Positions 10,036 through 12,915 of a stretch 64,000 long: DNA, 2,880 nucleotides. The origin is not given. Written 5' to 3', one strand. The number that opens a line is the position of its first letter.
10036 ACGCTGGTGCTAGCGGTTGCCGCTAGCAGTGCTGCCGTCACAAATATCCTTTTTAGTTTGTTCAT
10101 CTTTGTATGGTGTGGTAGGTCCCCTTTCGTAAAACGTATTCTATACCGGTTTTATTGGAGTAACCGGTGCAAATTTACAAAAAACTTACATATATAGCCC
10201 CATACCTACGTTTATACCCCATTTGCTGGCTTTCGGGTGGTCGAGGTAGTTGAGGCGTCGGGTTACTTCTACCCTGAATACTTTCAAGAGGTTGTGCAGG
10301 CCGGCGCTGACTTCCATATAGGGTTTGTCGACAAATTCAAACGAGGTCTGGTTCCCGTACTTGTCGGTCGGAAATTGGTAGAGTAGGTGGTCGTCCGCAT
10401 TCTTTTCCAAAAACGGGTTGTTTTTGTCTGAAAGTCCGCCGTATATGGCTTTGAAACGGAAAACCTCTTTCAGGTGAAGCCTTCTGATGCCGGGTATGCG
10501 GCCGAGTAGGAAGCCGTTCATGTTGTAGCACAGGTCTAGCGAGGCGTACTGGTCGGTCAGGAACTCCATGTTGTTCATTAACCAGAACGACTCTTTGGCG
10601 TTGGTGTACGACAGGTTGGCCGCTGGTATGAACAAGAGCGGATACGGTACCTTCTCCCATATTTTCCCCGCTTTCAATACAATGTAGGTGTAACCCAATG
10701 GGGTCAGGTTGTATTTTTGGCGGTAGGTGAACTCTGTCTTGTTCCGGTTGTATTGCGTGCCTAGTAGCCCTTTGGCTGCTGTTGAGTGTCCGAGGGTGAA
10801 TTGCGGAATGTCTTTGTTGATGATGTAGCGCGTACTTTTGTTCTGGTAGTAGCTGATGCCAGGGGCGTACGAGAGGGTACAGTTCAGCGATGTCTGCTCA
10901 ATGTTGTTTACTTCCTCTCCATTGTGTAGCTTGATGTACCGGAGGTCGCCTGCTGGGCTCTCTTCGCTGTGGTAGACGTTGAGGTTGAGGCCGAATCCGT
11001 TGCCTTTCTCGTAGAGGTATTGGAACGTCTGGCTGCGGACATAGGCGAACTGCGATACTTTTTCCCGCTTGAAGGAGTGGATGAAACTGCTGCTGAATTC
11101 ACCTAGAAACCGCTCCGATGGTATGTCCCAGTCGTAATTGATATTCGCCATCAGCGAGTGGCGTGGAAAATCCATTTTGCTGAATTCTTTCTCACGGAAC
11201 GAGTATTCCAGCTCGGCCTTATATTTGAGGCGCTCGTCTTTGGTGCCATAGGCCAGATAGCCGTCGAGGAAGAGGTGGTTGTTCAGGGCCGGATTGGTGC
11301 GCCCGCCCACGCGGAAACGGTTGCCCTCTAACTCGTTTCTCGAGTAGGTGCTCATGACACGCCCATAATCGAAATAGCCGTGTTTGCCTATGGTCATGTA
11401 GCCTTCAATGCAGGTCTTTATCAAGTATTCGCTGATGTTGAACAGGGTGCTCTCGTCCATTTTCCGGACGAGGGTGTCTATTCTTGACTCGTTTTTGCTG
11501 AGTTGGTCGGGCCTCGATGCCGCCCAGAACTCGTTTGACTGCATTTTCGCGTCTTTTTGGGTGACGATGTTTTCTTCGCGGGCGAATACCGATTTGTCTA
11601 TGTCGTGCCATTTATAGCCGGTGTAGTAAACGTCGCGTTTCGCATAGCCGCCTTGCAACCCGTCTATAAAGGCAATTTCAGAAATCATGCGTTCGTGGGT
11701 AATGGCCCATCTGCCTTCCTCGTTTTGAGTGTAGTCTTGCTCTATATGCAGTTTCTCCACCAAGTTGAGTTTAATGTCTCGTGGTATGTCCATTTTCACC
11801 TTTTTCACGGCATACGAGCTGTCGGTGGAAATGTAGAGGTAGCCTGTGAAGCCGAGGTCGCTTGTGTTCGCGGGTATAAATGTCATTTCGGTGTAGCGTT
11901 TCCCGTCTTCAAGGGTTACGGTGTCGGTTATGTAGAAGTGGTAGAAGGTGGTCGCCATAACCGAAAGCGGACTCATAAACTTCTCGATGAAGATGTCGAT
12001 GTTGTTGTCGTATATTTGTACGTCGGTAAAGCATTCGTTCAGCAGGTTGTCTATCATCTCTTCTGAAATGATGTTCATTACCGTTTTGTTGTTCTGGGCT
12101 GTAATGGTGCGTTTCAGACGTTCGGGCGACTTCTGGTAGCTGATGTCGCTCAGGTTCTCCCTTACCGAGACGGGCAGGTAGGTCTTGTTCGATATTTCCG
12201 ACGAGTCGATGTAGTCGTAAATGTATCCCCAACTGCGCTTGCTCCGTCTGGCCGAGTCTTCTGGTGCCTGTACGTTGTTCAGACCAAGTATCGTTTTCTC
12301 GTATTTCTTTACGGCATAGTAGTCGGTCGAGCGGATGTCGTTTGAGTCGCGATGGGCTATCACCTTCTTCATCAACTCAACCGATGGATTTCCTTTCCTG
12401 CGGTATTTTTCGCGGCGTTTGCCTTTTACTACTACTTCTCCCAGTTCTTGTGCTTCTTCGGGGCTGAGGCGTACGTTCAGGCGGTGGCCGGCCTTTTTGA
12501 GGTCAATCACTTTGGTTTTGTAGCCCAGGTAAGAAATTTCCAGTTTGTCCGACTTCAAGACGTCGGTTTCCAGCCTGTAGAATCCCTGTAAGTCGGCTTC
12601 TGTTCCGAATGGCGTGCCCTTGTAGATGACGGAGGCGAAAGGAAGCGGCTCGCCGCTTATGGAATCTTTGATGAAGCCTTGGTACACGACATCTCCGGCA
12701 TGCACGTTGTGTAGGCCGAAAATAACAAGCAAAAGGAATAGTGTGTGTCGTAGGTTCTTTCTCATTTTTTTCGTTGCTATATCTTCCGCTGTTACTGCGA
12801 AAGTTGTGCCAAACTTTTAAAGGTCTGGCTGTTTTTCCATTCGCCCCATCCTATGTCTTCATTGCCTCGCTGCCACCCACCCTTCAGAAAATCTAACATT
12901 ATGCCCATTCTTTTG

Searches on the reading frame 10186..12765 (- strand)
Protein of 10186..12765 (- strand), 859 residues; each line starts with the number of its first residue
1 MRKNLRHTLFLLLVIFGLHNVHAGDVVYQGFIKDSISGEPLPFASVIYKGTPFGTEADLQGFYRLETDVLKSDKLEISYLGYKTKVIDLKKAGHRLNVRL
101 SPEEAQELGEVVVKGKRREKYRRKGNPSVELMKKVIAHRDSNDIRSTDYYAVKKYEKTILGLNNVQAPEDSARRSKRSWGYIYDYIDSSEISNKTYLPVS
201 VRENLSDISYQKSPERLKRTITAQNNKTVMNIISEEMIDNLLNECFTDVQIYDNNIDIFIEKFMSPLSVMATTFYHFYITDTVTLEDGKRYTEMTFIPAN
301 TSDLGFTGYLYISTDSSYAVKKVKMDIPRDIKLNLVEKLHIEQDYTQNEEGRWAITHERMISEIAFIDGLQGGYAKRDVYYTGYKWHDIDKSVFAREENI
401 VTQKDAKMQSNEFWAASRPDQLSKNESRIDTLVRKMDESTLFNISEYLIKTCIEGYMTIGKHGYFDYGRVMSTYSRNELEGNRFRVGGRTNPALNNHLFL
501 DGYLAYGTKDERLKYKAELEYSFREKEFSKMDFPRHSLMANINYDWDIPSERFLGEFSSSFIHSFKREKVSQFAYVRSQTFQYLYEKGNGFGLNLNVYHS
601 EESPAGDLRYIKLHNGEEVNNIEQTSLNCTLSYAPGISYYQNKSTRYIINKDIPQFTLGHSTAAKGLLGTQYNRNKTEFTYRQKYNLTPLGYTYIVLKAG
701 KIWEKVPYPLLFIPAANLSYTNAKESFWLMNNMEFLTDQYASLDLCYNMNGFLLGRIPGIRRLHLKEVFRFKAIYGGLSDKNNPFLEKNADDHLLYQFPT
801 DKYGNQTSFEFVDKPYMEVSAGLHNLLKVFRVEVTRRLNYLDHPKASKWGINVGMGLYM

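Call 4: search_protein_families(library=pfam, proteins=[window:10186-12765:-], max_evalue=1)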
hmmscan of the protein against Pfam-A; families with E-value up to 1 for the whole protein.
window:10186-12765:- (859 aa): 3 families
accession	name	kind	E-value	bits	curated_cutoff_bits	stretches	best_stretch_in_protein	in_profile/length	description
PF18939.6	DUF5686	-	1.1e-42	146.8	39.2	1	132-775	2-655/669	Family of unknown function (DUF5686)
PF13715.12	CarbopepD_reg_2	-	1.3e-14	54.4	32.2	1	29-113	2-88/88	CarboxypepD_reg-like domain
PF13620.12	CarboxypepD_reg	-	4.2e-06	27.5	32.3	1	29-90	3-70/82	Carboxypeptidase regulatory-like domain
